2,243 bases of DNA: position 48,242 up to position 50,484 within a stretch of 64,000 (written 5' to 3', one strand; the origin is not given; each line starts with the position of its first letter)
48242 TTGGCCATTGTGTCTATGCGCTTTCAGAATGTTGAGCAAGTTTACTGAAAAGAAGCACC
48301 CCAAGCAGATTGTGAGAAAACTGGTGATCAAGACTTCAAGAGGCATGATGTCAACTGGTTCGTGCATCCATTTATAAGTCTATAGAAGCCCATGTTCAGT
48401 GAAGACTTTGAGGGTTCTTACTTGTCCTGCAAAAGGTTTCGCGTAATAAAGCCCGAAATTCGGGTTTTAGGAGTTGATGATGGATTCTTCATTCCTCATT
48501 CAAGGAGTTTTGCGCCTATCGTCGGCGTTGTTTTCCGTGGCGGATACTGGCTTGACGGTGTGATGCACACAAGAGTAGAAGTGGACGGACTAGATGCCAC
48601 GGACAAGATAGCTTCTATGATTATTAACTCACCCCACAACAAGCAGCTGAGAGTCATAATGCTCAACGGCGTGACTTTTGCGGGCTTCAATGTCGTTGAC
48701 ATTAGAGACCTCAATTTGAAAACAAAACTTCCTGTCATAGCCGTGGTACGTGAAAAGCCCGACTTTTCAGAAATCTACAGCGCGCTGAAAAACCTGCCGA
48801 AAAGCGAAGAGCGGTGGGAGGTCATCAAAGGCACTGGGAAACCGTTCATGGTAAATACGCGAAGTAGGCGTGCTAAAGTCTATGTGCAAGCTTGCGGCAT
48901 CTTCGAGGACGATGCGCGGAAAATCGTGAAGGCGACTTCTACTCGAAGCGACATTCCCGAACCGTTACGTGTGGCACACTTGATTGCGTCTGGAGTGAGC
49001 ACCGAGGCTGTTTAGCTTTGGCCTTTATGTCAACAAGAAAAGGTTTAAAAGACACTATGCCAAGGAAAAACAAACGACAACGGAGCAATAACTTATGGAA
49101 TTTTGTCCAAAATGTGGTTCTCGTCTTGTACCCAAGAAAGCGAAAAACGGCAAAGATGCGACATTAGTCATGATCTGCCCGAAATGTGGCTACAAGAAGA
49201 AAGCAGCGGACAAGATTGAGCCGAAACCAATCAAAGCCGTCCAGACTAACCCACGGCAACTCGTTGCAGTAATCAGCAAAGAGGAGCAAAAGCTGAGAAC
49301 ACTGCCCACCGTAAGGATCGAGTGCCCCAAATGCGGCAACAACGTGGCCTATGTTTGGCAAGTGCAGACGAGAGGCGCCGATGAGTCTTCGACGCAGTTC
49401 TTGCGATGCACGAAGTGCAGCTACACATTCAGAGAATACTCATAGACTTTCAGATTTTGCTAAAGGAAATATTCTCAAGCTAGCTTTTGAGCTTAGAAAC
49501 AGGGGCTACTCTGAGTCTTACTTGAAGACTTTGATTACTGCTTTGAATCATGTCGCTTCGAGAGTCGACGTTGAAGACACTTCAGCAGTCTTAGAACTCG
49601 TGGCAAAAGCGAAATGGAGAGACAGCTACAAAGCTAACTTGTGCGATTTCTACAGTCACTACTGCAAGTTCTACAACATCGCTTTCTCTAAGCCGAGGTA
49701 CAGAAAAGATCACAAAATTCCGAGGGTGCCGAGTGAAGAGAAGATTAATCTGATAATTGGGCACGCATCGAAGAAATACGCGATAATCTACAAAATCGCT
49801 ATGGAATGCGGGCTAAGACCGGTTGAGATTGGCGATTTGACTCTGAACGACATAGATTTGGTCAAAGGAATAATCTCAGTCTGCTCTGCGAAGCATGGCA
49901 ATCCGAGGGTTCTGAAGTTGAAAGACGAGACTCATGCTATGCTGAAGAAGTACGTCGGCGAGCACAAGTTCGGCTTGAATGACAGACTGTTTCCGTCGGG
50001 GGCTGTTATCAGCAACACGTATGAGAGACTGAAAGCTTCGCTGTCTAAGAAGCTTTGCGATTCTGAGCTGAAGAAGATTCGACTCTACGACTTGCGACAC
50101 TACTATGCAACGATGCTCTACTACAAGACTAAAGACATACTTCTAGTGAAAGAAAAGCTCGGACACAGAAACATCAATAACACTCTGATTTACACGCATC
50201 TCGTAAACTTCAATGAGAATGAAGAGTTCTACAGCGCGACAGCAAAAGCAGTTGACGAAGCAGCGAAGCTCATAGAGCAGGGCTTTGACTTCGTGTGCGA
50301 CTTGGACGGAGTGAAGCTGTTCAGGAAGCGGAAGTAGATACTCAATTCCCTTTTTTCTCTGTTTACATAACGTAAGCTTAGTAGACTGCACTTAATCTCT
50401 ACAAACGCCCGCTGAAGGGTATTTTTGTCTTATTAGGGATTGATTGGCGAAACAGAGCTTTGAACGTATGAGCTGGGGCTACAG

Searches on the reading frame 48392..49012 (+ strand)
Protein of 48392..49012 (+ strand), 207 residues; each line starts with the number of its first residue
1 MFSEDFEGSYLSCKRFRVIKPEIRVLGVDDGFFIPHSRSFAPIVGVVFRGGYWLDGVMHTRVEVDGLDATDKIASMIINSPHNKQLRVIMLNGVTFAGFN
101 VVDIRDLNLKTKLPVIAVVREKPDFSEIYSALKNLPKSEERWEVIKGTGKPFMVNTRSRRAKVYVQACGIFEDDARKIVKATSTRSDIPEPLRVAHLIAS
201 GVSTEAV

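Call 28: search_protein_families(library=pfam, proteins=[window:48392-49012:+], max_evalue=0.01)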
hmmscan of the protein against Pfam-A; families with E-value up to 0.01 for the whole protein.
window:48392-49012:+ (207 aa): 2 families
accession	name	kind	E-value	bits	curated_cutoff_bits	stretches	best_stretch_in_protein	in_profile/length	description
PF01949.23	Endo_dU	-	2.6e-62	209.9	32.7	1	22-202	2-181/182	Endonuclease dU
PF04493.20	Endonuclease_5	-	0.0063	16.6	23.4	1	131-196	129-197/198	Endonuclease V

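Call 61: search_protein_families(library=padloc, proteins=[window:48392-49012:+], max_evalue=0.001)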
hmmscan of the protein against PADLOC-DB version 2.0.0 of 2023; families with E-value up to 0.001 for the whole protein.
window:48392-49012:+ (207 aa): 0 families

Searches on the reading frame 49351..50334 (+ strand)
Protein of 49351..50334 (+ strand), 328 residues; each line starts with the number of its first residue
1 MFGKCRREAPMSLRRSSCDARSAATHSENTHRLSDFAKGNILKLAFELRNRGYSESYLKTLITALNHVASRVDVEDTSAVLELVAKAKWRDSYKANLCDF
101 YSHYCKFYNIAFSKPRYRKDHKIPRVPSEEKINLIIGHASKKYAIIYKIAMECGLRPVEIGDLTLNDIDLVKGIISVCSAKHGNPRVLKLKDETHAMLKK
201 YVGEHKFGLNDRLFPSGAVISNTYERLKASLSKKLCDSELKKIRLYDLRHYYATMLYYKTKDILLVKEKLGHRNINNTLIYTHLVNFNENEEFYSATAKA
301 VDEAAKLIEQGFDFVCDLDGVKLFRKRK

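Call 28: search_protein_families(library=pfam, proteins=[window:49351-50334:+], max_evalue=0.01)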
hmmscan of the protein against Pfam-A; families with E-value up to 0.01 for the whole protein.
window:49351-50334:+ (328 aa): 1 family
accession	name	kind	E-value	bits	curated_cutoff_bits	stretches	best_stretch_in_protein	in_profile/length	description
PF00589.27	Phage_integrase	-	5.1e-20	72.4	27.1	1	135-284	11-168/172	Phage integrase family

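Call 61: search_protein_families(library=padloc, proteins=[window:49447-50334:+], max_evalue=0.001)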
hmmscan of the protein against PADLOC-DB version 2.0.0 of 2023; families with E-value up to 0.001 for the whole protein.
window:49447-50334:+ (296 aa): 0 families

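Call 62: search_protein_families(library=phrogs, proteins=[window:49447-50334:+], max_evalue=0.001)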
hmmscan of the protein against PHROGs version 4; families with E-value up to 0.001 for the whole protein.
window:49447-50334:+ (296 aa): 4 families
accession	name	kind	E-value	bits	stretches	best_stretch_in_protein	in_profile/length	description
phrog_216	-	integration and excision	1.6e-27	97.4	1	83-252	44-224/301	integrase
phrog_1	-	integration and excision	6.3e-26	92.8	1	82-260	258-442/611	integrase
phrog_7685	-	integration and excision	1.1e-08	36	1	154-259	129-230/240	integrase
phrog_7269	-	integration and excision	7.6e-07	30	1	192-253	10-70/89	integrase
